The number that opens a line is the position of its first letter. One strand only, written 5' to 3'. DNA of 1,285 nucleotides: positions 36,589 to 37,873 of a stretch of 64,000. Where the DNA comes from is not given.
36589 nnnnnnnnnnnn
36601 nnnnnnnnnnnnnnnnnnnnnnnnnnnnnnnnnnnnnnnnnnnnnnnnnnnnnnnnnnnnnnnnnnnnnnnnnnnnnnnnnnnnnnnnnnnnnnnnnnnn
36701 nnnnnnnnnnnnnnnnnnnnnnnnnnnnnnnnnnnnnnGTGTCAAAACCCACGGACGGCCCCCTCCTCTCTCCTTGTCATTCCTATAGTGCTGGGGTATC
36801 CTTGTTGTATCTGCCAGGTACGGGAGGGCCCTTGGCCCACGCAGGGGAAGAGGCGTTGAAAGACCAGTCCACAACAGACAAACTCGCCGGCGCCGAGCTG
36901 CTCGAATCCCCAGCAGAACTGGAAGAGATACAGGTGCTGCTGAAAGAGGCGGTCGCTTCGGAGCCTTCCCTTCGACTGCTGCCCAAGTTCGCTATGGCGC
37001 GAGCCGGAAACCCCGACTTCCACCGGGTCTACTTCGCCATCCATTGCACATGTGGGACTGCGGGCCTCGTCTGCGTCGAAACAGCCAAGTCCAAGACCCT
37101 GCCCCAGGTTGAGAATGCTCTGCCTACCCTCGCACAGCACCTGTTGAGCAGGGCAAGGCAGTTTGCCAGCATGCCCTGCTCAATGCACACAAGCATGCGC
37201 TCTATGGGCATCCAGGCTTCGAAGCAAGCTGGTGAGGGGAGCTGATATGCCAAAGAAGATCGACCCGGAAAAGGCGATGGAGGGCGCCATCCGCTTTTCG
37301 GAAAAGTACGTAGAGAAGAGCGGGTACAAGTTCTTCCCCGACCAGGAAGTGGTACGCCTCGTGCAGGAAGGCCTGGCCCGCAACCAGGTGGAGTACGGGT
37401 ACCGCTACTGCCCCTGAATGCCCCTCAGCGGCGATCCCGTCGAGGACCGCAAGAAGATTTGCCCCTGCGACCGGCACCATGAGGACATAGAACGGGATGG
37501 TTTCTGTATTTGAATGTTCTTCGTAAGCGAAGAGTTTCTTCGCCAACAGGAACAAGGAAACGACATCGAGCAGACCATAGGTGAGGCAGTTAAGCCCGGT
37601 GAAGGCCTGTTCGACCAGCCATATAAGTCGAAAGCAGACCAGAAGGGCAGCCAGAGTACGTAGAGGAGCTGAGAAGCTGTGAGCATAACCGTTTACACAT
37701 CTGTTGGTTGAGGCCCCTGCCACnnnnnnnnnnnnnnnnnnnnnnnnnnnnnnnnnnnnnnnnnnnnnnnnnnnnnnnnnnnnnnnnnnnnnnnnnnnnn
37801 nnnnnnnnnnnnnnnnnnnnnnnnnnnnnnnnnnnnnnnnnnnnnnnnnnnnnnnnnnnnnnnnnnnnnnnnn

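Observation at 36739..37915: Operon-level picture: an all-selenium FTR-to-redoxin relay plus a tightly coupled unknown ORF, masked by a 173-aa antisense ORF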

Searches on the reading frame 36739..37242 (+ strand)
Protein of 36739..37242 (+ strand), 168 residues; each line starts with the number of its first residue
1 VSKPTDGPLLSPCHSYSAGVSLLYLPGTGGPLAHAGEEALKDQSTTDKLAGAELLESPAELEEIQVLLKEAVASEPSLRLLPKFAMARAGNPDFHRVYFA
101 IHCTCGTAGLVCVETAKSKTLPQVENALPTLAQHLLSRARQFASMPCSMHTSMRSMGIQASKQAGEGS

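Call 9: search_protein_families(library=pfam, proteins=[window:36739-37242:+], max_evalue=1)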
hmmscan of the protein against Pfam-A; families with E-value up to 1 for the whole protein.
seq(168 aa): 0 families

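Call 10: search_protein_families(library=ncbifam, proteins=[window:36739-37242:+], max_evalue=1)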
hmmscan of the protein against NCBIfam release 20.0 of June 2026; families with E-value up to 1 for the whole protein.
seq(168 aa): 0 families

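Call 13: find_homologous_proteins(query=window:36739-37242:+, max_evalue=0.01)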
Query seq(168 aa) (168 aa): 15 proteins with E <= 0.01 among 131 candidates.
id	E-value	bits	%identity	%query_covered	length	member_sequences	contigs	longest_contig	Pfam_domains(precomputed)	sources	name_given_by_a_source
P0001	1.4e-81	290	99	82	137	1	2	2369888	-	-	-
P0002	8.9e-81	287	84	92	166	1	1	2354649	-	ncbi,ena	-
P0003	4.0e-71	256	81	88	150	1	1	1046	-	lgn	-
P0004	3.3e-69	249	85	82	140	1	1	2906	-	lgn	-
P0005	5.2e-68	246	83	82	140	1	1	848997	-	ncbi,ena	-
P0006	8.1e-67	242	82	82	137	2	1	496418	-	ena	-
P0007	5.1e-66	239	80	83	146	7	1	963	-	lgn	-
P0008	1.1e-65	238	83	79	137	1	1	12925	-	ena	-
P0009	3.1e-64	233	80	82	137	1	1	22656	-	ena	-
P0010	5.2e-64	233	78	82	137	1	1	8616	-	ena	-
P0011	2.5e-60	221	76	82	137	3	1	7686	-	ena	-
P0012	4.8e-60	220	78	77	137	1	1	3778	-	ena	-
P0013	1.2e-56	209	76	77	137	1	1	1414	-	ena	-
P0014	1.4e-49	186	70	73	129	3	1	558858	-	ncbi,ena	-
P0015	1.3e-44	170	60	84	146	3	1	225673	-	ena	-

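Call 41: find_homologous_proteins(query=A3, max_evalue=0.001)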
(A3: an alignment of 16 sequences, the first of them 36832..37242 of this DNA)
Query A3 (16 sequences) (137 aa, profile of the alignment): 259 proteins with E <= 0.001 among 5709 candidates; the best 120 are listed.
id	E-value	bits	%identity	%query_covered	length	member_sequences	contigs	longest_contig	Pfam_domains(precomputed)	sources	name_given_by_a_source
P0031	1.1e-39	152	50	73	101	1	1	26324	-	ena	-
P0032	1.3e-39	152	51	74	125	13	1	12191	-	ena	-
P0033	1.7e-39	152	50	75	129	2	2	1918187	-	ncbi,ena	-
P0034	2.4e-39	151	59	72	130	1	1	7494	-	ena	-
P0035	3.8e-39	151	48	82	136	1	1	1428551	-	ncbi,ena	-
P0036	7.8e-39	150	49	73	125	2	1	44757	-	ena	-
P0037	8.0e-39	150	60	71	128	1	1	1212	-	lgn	-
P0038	1.3e-38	149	48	82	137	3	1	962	-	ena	-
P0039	1.6e-38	149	54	73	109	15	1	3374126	-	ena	-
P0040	1.7e-38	149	51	82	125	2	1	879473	-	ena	-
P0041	1.8e-38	148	47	81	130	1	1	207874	-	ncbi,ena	-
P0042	1.8e-38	148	51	76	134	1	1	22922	-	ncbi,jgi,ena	-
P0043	2.0e-38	148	46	82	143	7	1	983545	-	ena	-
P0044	2.4e-38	148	53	75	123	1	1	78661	-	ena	-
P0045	2.6e-38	148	55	74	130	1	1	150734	-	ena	-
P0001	3.2e-36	141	100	100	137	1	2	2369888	-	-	-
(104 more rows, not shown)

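Call 50: predict_structure(alignment_id=A4)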
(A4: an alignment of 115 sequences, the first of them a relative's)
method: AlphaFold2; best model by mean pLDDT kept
length: 137 residues; sequences in the alignment: 115
mean_pLDDT: 83.2   pTM: 0.69
mean pLDDT of the five models: 83.2, 82.3, 81.8, 81.2, 80.0
residues with pLDDT >= 90: 87; 70-90: 19; 50-70: 13; < 50: 18
segments of 3 or more residues with pLDDT < 50: 10-22
pLDDT, mean of each block of 10 residues (from residue 1): 50 45 77 97 94 79 94 93 96 97 96 95 81 64
secondary structure, 60 per line:
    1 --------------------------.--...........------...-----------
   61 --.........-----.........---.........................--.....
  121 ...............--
elements in order: H30-40 E47-49 E63-71 E77-85 H90-113 H116-135

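Call 51: search_protein_representatives(alignment_id=A4)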
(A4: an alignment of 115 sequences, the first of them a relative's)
Query: 115 sequences, 131 profile positions. Proteins with E-value up to 0.001 (for the whole library): 79; up to 1e-10: 69; up to 1e-30: 23. The best 79 are listed.
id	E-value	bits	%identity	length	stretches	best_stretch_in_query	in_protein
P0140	4.0e-47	175.4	-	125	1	14-124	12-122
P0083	6.8e-47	174.6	-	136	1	11-125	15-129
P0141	7.8e-44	164.7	-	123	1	12-128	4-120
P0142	2.6e-43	163.0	-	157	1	13-124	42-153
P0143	7.0e-43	161.7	-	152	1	18-128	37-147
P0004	6.0e-42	158.6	-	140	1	7-128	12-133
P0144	7.7e-42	158.3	-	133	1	12-124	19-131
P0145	8.6e-40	151.7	-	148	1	16-127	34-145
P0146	1.5e-38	147.6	-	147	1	18-121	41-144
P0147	2.3e-38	147.1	-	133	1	10-125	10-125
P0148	2.4e-38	147.0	-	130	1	11-125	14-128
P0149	3.1e-38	146.6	-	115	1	19-123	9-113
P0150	3.9e-38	146.3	-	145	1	10-126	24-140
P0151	4.8e-38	146.0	-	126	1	23-122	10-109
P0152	1.2e-37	144.7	-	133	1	18-126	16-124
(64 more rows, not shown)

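Call 53: fold_search(model_id=the predicted structure, library=pdb)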
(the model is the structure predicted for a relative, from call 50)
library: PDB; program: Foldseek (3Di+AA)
matches with E <= 10: 776; with E <= 0.001: 0
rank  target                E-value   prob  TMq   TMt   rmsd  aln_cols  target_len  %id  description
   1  5x8r_y                1.2e-01  0.57  0.31  0.37   6.3        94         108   15  Structure of the 30S small subunit of chloroplast ribosome from spinach (released 2017-06-07)
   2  7avz                  1.4e-01  0.41  0.25  0.15   9.6        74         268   20  MerTK kinase domain in complex with a bisaminopyrimidine inhibitor (released 2021-03-03)
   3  5mmj_y                1.6e-01  0.38  0.28  0.31   7.5        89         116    9  Structure of the small subunit of the chloroplast ribosome (released 2017-01-11)
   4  7ols                  1.9e-01  0.41  0.26  0.15   8.5        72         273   21  MerTK kinase domain with type 1.5 inhibitor containing a di-methyl pyrazole group (released 2021-09-15)
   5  5kev_A                2.4e-01  0.51  0.26  0.35   4.6        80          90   12  Vibrio parahaemolyticus VtrA/VtrC complex (released 2016-07-20)
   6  5kew_E                2.9e-01  0.35  0.26  0.35   4.6        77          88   14  Vibrio parahaemolyticus VtrA/VtrC complex bound to the bile salt taurodeoxycholate (released 2016-07-20)
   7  3brb_A                3.2e-01  0.23  0.22  0.14   5.9        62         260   21  Crystal structure of catalytic domain of the proto-oncogene tyrosine-protein kinase MER in complex with ADP (released 2008-01-22)
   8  7zj1_A                3.2e-01  0.13  0.16  0.23   8.0        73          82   16  Crystal structure of ADAR1-dsRBD3 dimer (released 2023-10-25)
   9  6fkx_B                3.4e-01  0.23  0.21  0.10  12.8        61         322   15  Crystal structure of an acetyl xylan esterase from a desert metagenome (released 2018-02-28)
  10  7olx                  3.6e-01  0.25  0.26  0.15   8.5        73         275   25  MerTK kinase domain with type 1.5 inhibitor containing a tri-methyl pyrazole group (released 2021-09-15)
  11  9cpa_h                4.1e-01  0.18  0.24  0.05  12.1       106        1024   10  Structure of a Mammalian DHX29-bound 43S Pre-initiation Complex (released 2025-07-23)
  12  2mdr_MODEL_1_A        4.1e-01  0.09  0.19  0.24   8.3        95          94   16  Solution structure of the third double-stranded RNA-binding domain (dsRBD3) of human adenosine-deaminase ADAR1 (released 2014-04-30)
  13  2db2_MODEL_1_A        4.1e-01  0.08  0.18  0.20  10.6       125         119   16  Solution structure of the double-stranded RNA binding domain in KIAA0890 protein (released 2006-06-14)
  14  7aax                  4.4e-01  0.25  0.25  0.15   8.6        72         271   21  Crystal structure of MerTK kinase domain in complex with LDC1267 (released 2020-10-28)
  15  6fkx_A                4.4e-01  0.20  0.21  0.10  12.9        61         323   15  Crystal structure of an acetyl xylan esterase from a desert metagenome (released 2018-02-28)
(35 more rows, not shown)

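Call 54: search_solved_structures(query=A4, max_evalue=10)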
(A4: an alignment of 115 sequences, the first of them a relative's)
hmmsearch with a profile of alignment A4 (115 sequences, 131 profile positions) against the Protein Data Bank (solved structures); distinct sequences matched with E-value up to 10: 0.

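Call 56: find_encoding_contigs(protein=P0001, flank=4000, max_places=3)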
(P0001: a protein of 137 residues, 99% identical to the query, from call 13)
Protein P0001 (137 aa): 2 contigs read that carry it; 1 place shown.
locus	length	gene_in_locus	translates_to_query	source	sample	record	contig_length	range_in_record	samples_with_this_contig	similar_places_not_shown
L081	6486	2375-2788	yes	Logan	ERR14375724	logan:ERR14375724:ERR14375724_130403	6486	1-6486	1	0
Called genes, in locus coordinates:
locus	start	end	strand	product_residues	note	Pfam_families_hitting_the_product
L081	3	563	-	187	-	?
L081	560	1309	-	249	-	PF00733:Asn_synthase, PF06508:QueC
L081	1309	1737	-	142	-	PF01242:PTPS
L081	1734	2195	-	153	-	PF14489:QueF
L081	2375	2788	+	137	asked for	-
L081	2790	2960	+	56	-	PF02943:FeThRed_B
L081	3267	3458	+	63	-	PF00462:Glutaredoxin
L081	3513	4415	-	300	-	PF02729:OTCace_N, PF00185:OTCace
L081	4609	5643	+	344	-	PF01073:3Beta_HSD, PF01370:Epimerase, PF02719:Polysacc_synt_2, PF04321:RmlD_sub_bind, PF13460:NAD_binding_10, PF16363:GDP_Man_Dehyd, PF07993:NAD_binding_4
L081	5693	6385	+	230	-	PF02397:Bac_transf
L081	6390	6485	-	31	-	?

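Call 69: search_protein_families(library=pfam, alignment_id=A3, max_evalue=1)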
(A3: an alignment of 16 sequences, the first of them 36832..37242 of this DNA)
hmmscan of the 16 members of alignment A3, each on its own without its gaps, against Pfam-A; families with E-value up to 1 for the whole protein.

A. member 1, window:36832-37242:+ (137 aa): 0 families

B. families by the number of members that match (of 16 scanned): 4 families
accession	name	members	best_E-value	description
PF12408.13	DUF3666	1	0.12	Ribose-5-phosphate isomerase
PF00778.23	DIX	1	0.18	DIX domain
PF24582.1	DUF7609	1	0.22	Domain of unknown function (DUF7609)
PF07925.16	RdRP_5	1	0.28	Reovirus RNA-dependent RNA polymerase lambda 3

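Call 82: find_related_loci(query=A6, collection=metagenome_contigs, flank=3000)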
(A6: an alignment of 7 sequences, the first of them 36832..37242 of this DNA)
Query A6 (137 aa) in metagenome_contigs; peptide patterns used: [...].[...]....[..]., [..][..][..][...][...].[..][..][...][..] (x = any residue, [..] = any of these).
271 stretches matched a pattern; 15 encode a relative of the query (tblastn E <= 1e-3); 15 distinct loci.
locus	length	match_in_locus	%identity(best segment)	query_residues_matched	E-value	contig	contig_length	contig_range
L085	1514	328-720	80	1-131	1e-71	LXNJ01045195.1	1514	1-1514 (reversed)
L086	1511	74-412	47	24-137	9e-35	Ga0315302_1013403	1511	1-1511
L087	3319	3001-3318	49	25-133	2e-31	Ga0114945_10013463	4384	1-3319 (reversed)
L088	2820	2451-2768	49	25-133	2e-31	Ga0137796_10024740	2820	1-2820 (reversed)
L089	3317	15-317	50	30-133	7e-31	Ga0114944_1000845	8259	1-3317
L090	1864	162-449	49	28-123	9e-30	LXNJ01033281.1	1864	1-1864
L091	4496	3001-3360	39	23-136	1e-23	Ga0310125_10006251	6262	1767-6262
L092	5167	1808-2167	39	23-136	1e-23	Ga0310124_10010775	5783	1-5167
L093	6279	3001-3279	41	31-123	6e-22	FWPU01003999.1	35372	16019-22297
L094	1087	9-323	36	32-136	7e-21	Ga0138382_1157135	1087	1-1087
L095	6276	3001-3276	37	32-123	6e-20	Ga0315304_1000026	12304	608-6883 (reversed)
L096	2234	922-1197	37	32-123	6e-20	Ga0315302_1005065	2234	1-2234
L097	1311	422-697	39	32-123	1e-19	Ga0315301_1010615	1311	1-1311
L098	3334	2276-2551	39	32-123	2e-19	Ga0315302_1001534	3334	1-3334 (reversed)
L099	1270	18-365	36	5-123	1e-18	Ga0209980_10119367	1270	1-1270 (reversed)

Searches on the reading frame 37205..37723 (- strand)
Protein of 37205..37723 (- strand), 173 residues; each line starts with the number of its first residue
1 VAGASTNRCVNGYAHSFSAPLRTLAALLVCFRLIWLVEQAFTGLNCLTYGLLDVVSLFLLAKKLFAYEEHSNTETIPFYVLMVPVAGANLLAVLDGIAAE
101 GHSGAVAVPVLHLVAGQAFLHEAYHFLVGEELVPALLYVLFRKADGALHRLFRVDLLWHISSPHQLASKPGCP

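Call 9: search_protein_families(library=pfam, proteins=[window:37205-37723:-], max_evalue=1)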
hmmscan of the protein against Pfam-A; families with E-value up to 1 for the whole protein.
seq(173 aa): 0 families

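Call 76: list_cluster_members(proteins=[window:37205-37723:-, window:37247-37414:+, window:37724-37912:+])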
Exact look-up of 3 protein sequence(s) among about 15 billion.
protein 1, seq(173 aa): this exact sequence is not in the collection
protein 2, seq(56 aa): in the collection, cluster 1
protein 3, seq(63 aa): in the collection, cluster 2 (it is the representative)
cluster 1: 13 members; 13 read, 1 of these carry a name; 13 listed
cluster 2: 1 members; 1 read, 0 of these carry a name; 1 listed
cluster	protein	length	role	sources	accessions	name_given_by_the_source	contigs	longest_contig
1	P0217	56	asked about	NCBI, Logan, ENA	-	-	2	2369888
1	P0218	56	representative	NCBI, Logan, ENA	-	-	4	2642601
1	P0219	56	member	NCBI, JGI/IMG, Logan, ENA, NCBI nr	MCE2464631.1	MAG: hypothetical protein J4G01_00895 [Dehalococcoidia bacterium] | hypothetical protein [Dehalococcoidia bacterium]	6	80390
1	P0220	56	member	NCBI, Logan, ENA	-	-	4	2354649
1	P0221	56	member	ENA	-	-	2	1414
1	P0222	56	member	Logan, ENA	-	-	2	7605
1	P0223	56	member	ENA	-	-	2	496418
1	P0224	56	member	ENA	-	-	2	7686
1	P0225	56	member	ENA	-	-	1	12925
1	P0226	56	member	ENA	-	-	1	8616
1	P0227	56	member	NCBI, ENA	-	-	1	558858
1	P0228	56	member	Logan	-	-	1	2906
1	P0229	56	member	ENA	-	-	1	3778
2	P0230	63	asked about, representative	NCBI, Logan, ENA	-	-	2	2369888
